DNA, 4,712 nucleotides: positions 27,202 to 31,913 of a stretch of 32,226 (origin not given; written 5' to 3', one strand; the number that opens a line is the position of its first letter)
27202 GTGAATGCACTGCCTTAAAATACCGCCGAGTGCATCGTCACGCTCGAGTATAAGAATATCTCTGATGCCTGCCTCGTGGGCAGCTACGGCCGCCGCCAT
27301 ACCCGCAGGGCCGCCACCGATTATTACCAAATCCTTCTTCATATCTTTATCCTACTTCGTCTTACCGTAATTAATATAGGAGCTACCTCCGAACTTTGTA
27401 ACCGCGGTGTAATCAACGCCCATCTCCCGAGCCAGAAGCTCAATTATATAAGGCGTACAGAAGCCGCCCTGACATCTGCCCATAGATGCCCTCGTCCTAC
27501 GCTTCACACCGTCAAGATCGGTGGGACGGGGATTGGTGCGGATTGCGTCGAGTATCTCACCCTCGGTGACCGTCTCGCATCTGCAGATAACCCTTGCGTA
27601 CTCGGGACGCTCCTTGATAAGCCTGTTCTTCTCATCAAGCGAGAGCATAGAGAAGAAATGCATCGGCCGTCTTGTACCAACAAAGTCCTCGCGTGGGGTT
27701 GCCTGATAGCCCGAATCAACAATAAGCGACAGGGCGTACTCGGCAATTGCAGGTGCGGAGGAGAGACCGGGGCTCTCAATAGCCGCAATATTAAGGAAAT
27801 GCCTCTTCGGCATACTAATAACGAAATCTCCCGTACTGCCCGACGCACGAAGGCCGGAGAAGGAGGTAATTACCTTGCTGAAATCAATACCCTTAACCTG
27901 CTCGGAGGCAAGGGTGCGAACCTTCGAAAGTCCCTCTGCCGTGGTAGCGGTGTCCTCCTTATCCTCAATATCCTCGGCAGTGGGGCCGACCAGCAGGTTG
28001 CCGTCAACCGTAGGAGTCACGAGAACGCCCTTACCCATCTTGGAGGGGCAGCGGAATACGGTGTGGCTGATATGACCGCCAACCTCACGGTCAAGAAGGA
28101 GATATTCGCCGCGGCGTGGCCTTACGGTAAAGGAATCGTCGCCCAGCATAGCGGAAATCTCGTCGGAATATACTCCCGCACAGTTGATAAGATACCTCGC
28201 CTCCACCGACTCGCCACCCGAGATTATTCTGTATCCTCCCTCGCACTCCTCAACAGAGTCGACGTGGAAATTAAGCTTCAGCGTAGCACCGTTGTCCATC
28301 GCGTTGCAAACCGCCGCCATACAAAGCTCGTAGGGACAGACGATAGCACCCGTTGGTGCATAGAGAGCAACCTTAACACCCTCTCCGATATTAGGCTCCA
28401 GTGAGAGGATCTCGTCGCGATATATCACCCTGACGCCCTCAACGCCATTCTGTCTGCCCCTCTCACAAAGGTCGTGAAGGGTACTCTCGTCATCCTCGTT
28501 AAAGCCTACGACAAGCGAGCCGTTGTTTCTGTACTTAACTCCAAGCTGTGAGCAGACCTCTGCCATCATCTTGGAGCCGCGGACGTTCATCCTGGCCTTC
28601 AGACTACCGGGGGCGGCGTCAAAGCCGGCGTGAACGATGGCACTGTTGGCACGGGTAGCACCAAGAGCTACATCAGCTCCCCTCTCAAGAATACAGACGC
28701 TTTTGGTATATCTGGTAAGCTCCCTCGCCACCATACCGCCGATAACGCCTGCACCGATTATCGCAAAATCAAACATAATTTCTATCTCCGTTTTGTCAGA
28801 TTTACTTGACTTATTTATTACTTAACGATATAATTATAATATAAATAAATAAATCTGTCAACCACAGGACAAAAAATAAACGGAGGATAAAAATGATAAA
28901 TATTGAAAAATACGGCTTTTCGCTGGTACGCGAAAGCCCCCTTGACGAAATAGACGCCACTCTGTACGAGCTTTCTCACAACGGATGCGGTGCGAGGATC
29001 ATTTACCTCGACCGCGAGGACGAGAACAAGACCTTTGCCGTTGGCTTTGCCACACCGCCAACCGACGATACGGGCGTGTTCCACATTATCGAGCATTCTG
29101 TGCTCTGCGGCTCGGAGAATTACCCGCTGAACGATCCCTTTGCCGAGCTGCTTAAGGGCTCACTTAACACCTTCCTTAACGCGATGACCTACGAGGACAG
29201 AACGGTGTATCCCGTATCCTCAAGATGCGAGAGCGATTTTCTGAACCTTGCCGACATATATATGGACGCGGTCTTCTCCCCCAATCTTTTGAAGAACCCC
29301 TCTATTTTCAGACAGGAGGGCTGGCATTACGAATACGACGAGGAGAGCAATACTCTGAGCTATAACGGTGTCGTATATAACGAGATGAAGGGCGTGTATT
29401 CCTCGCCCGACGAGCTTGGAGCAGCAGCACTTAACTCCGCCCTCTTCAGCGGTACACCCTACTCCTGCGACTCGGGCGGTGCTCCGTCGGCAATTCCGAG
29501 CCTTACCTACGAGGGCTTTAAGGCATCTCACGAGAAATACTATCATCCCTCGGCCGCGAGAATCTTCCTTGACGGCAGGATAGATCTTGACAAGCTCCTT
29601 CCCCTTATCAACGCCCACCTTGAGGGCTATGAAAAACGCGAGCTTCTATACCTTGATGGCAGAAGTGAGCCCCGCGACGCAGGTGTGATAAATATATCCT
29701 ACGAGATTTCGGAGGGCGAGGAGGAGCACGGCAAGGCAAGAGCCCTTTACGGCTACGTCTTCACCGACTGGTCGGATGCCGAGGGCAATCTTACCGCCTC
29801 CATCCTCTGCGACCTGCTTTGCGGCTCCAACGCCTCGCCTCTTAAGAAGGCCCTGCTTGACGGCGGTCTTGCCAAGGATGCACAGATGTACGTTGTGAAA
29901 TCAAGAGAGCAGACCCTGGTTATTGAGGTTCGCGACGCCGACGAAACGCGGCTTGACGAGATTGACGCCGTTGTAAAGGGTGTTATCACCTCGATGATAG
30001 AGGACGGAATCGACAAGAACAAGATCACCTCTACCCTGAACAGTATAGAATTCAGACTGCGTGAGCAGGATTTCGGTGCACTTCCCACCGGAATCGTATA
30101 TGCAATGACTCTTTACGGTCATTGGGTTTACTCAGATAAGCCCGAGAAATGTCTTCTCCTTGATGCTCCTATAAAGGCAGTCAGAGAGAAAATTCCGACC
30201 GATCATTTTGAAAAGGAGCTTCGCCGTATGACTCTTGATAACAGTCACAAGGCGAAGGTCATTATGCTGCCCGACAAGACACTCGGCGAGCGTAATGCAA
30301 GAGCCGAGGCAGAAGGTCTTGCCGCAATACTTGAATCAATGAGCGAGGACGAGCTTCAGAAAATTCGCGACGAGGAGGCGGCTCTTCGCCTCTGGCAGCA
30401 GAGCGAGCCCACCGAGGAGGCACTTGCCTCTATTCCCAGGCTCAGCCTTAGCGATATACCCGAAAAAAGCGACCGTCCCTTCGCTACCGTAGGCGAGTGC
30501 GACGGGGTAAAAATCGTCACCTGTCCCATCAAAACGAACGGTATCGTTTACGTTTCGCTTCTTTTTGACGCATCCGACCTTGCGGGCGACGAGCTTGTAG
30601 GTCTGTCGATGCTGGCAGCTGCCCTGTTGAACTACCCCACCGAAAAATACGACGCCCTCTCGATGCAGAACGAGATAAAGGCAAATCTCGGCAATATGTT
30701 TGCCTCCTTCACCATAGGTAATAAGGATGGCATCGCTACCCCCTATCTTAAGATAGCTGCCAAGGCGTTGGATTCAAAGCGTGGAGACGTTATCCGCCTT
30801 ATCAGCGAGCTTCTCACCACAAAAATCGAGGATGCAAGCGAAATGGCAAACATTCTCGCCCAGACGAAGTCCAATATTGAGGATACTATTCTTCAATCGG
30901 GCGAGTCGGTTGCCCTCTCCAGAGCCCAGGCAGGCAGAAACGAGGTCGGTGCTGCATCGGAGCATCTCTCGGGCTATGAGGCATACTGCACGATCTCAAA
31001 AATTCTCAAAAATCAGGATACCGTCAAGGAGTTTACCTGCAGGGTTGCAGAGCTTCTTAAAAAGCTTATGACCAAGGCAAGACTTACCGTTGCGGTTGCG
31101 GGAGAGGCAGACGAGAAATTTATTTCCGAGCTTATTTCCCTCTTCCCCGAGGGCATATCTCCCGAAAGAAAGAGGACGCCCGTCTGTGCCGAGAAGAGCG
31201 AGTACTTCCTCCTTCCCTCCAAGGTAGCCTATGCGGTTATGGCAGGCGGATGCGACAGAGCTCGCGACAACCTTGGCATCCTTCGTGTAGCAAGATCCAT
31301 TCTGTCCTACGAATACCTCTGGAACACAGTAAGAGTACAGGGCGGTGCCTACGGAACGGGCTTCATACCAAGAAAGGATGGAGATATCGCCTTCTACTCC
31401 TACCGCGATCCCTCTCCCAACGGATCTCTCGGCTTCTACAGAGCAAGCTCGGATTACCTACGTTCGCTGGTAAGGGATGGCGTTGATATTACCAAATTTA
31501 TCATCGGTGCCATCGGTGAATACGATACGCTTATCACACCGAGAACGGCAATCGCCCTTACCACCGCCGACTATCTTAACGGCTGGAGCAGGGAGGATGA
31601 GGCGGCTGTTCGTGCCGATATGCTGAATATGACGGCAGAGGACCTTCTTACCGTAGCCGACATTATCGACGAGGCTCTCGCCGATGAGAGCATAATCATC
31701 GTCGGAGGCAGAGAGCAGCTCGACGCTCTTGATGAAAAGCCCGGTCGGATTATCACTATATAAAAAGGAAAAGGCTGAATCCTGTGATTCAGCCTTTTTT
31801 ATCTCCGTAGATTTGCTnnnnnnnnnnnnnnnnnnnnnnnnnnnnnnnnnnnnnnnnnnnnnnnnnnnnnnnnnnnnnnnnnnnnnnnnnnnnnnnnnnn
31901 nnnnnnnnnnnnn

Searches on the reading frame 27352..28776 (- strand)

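Call 28: search_protein_families(library=pfam, proteins=[window:27352-28776:-], max_evalue=0.1)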
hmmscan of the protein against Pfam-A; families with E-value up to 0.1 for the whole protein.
window:27352-28776:- (474 aa): 9 families
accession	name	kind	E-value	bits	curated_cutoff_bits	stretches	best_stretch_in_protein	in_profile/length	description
PF01266.30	DAO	-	7.3e-63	213.6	27.9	1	3-348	1-350/353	FAD dependent oxidoreductase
PF04324.20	Fer2_BFD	-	5.2e-14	52.8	26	1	396-449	1-49/50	BFD-like [2Fe-2S] binding domain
PF13738.12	Pyr_redox_3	-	0.0015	18.3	30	0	167-204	99-136/305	Pyridine nucleotide-disulphide oxidoreductase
PF00070.33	Pyr_redox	-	0.0026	18.7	22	1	5-36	3-34/82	Pyridine nucleotide-disulphide oxidoreductase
PF13450.12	NAD_binding_8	-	0.0035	18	21.9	1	6-41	1-36/68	NAD(P)-binding Rossmann-like domain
PF01494.25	FAD_binding_3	-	0.0043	16.8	22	1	4-35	4-35/349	FAD binding domain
PF07992.20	Pyr_redox_2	-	0.0079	16.1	26.1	1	4-48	145-189/291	Pyridine nucleotide-disulphide oxidoreductase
PF02254.24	TrkA_N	-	0.036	14.8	23.8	1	4-44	1-41/116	TrkA-N domain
PF05834.18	Lycopene_cycl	-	0.048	13.2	23.4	0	3-41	1-41/380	Lycopene cyclase protein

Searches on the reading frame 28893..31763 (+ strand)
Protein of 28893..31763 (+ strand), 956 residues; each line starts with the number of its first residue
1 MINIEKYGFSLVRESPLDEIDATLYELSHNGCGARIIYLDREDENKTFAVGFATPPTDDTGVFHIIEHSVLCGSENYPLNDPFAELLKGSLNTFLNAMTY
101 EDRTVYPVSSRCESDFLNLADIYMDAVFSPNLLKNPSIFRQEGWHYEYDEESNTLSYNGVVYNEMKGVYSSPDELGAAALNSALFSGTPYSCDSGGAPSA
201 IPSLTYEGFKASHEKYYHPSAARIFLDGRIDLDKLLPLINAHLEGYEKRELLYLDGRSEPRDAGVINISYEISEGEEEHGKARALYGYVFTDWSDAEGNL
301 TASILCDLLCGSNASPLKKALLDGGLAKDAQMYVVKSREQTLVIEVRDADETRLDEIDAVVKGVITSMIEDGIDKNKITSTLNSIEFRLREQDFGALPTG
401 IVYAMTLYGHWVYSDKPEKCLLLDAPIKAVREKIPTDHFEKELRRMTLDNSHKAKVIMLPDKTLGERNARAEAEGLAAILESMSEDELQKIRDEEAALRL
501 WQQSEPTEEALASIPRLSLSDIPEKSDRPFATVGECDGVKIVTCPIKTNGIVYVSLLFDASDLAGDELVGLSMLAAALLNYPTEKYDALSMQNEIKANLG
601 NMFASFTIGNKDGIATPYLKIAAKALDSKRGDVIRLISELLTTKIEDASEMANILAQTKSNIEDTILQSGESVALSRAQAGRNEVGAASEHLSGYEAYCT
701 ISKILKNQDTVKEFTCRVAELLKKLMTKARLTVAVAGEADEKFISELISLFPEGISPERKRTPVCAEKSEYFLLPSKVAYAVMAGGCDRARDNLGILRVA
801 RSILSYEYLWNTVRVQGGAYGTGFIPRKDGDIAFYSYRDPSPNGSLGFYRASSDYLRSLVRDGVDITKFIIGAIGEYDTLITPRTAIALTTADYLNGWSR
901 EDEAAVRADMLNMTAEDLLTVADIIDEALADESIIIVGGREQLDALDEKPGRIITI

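Call 28: search_protein_families(library=pfam, proteins=[window:28893-31763:+], max_evalue=0.1)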
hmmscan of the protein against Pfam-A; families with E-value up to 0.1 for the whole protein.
window:28893-31763:+ (956 aa): 4 families
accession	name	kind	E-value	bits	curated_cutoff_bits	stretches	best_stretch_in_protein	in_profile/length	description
PF08367.16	M16C_assoc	-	1.1e-52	179.1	25.3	1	458-703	1-251/252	Peptidase M16C associated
PF22516.1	PreP_C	-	1.4e-29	103.3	27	1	770-938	2-171/173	PreP C-terminal domain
PF05193.26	Peptidase_M16_C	-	4.3e-22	79.3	23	1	203-380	1-176/181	Peptidase M16 inactive domain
PF00675.25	Peptidase_M16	-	4.9e-05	23.7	22.3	1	53-134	24-102/149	Insulinase (Peptidase family M16)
